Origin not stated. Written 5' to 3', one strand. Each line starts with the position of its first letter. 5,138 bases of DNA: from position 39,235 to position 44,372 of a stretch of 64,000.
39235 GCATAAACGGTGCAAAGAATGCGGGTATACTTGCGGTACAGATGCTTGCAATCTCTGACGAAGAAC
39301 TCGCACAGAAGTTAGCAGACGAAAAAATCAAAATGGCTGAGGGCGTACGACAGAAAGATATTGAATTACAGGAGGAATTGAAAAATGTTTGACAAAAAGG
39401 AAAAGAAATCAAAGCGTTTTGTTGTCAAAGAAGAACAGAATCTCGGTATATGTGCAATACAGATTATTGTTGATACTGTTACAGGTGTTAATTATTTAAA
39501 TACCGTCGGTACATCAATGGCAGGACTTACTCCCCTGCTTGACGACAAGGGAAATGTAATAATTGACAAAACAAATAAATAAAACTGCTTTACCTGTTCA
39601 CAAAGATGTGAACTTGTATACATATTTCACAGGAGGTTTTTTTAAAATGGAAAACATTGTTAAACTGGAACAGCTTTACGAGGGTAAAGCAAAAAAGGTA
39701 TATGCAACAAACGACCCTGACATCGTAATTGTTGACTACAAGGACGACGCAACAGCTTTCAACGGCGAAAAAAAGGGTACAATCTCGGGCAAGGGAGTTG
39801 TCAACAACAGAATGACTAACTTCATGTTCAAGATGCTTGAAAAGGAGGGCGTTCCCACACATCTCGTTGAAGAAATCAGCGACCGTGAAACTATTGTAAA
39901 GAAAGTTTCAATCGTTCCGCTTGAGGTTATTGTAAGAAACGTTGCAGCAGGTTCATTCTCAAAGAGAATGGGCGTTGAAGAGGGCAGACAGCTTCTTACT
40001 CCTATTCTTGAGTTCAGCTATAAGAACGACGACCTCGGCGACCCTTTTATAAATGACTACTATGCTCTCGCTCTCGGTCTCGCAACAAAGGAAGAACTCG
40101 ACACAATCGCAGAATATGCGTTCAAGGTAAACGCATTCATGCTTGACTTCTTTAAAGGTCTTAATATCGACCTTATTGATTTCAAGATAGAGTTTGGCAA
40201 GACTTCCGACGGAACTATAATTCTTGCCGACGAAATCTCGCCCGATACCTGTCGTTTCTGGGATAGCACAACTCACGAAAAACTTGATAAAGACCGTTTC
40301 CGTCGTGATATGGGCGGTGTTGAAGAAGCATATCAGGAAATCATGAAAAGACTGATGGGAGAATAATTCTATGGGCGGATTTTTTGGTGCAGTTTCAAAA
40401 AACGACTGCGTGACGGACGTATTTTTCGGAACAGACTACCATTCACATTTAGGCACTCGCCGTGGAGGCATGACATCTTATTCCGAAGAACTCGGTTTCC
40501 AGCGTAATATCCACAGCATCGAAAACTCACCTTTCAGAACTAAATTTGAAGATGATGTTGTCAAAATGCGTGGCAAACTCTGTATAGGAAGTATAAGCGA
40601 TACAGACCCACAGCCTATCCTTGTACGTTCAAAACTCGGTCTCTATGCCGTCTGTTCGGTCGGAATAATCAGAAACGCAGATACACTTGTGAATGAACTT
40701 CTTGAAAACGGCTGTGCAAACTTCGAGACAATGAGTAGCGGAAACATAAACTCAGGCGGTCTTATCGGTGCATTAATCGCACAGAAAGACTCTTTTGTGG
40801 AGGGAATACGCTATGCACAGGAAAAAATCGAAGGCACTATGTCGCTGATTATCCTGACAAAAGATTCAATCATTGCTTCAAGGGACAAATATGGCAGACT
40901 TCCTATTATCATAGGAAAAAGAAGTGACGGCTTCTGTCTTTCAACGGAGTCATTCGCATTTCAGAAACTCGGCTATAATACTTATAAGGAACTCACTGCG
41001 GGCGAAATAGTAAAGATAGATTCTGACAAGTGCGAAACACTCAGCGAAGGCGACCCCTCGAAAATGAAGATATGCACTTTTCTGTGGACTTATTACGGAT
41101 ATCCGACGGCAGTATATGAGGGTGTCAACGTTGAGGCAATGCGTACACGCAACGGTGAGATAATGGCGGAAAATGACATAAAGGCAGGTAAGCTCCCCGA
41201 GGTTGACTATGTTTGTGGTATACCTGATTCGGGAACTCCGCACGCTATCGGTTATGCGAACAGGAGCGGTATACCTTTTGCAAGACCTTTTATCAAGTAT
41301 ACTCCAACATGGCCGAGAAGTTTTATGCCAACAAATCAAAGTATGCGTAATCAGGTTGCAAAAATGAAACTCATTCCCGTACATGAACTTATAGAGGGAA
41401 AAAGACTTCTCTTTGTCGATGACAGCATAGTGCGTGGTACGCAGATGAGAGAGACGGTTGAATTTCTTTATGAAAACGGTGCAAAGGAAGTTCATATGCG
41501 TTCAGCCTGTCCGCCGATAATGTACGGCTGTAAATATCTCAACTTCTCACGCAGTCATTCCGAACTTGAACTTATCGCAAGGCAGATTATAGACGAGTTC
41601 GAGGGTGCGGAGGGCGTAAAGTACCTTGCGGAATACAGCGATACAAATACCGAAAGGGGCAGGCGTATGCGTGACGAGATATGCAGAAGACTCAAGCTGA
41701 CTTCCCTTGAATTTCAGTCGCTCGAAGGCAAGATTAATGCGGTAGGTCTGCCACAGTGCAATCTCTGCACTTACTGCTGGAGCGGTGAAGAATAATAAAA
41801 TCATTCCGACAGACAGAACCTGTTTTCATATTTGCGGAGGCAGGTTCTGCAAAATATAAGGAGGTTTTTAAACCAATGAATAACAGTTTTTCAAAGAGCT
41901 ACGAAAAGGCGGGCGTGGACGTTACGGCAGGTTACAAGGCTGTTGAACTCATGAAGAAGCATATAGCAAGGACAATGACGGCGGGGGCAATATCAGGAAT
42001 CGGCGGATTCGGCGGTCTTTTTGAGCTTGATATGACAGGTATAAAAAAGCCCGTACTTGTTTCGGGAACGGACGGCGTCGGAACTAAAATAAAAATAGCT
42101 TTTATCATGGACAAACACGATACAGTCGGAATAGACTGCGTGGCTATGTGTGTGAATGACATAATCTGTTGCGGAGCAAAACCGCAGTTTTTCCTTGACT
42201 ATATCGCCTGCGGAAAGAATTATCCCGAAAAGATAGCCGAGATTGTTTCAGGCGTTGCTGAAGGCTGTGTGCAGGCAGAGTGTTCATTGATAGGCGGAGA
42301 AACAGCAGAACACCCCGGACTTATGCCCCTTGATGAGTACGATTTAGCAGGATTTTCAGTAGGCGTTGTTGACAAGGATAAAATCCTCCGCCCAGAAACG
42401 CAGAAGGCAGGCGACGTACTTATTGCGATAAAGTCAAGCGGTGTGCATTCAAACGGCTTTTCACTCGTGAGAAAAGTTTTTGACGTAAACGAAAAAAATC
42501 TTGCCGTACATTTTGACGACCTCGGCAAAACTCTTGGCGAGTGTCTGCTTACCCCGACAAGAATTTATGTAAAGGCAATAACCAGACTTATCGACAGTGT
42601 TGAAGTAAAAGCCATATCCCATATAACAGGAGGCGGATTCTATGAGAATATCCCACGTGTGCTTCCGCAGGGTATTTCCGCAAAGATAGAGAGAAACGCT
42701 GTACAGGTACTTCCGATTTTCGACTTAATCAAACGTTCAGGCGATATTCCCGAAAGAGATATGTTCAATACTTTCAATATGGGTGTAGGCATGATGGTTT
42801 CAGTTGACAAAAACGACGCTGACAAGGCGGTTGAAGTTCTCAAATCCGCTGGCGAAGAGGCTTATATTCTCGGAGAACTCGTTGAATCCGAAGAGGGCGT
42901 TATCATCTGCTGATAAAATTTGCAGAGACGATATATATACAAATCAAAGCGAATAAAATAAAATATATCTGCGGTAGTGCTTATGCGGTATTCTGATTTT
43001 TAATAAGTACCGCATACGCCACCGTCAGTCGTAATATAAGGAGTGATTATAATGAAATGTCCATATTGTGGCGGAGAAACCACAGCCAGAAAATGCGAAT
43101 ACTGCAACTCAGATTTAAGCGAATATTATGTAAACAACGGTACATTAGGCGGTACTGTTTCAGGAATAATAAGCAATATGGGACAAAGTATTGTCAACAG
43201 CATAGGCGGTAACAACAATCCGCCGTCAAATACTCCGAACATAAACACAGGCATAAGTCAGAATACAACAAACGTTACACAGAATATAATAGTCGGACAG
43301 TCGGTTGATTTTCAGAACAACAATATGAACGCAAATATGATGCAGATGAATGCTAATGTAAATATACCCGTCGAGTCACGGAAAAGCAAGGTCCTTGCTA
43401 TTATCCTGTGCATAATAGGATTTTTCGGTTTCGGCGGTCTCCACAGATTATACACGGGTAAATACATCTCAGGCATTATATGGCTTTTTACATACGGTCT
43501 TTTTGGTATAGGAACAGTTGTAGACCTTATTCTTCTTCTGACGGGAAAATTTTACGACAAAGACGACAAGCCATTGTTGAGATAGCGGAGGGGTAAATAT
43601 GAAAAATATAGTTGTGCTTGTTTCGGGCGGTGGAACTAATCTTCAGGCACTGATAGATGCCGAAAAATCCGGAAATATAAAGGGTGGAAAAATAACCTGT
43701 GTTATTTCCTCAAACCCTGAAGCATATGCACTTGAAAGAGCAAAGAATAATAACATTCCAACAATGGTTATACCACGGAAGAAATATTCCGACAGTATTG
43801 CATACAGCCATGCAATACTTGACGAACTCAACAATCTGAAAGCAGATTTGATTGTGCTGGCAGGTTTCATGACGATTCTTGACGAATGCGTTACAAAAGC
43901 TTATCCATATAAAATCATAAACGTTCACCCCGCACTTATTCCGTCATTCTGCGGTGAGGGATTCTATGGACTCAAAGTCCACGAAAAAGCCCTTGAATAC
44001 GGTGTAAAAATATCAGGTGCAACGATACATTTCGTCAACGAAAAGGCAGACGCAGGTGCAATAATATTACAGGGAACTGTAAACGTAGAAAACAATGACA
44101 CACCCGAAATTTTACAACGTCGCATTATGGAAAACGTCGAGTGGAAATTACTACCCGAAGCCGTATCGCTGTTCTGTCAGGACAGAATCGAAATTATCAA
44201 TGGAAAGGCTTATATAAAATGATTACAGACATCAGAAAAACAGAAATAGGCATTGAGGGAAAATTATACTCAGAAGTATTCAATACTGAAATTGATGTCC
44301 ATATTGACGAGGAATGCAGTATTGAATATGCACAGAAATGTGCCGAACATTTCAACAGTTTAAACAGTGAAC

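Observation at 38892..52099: Purine operon used as a landing strip for unrelated cargo genes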

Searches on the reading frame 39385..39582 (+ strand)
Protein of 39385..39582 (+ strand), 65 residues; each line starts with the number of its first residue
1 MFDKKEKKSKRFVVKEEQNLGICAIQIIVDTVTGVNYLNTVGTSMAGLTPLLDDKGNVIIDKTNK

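Call 4: search_protein_families(library=pfam, proteins=[window:39385-39582:+], max_evalue=0.01)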
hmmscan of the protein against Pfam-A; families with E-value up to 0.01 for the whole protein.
window:39385-39582:+ (65 aa): 1 family
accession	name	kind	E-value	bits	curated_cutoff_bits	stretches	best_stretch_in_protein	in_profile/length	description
PF20037.4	DUF6440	-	1.3e-17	63.7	26.5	1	11-61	1-53/53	Family of unknown function (DUF6440)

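Call 42: search_protein_families(library=ncbifam, max_evalue=0.01, proteins=[window:39385-39582:+])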
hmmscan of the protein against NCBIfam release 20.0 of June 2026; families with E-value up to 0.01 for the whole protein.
window:39385-39582:+ (65 aa): 0 families

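Call 43: search_protein_families(library=padloc, max_evalue=0.01, proteins=[window:39385-39582:+])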
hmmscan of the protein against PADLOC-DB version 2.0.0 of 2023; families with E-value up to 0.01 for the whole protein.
window:39385-39582:+ (65 aa): 0 families

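Call 62: search_solved_structures(query=window:39385-39582:+, max_evalue=1)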
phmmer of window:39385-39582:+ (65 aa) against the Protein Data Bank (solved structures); distinct sequences matched with E-value up to 1: 0.

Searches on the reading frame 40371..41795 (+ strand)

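Call 4: search_protein_families(library=pfam, proteins=[window:40371-41795:+], max_evalue=0.01)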
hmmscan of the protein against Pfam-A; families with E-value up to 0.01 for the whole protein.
window:40371-41795:+ (474 aa): 2 families
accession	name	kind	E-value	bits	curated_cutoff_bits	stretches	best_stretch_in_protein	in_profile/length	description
PF13537.11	GATase_7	-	9.9e-07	29.2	25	1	75-197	8-121/123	Glutamine amidotransferase domain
PF00156.33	Pribosyltran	-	0.0002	21.1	26.3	1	298-376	38-120/158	Phosphoribosyl transferase domain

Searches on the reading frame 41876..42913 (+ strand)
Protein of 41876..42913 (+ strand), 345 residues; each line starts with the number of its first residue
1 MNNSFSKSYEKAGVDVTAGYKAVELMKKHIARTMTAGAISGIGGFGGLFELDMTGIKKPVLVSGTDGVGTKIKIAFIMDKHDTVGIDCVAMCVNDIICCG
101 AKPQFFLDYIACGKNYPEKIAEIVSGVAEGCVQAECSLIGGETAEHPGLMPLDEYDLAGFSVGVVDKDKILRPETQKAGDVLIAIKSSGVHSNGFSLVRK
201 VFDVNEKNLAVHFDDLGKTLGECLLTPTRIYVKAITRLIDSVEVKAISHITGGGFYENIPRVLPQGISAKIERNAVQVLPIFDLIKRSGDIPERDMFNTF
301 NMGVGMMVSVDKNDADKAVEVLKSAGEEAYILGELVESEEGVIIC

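Call 4: search_protein_families(library=pfam, proteins=[window:41876-42913:+], max_evalue=0.01)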
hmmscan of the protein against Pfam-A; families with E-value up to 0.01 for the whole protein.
window:41876-42913:+ (345 aa): 2 families
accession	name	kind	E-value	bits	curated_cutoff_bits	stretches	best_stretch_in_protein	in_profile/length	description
PF02769.27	AIRS_C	-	1.2e-35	123.4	23.1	1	177-343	1-153/156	AIR synthase related protein, C-terminal domain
PF00586.29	AIRS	-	1.6e-25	90.1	24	1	60-165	14-112/112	AIR synthase related protein, N-terminal domain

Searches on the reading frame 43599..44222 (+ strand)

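Call 4: search_protein_families(library=pfam, proteins=[window:43599-44222:+], max_evalue=0.01)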
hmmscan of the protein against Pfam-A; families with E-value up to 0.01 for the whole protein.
window:43599-44222:+ (207 aa): 1 family
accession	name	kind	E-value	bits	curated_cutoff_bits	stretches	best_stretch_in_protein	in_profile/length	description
PF00551.24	Formyl_trans_N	-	1.3e-50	172.1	26.1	1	2-189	1-181/181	Formyl transferase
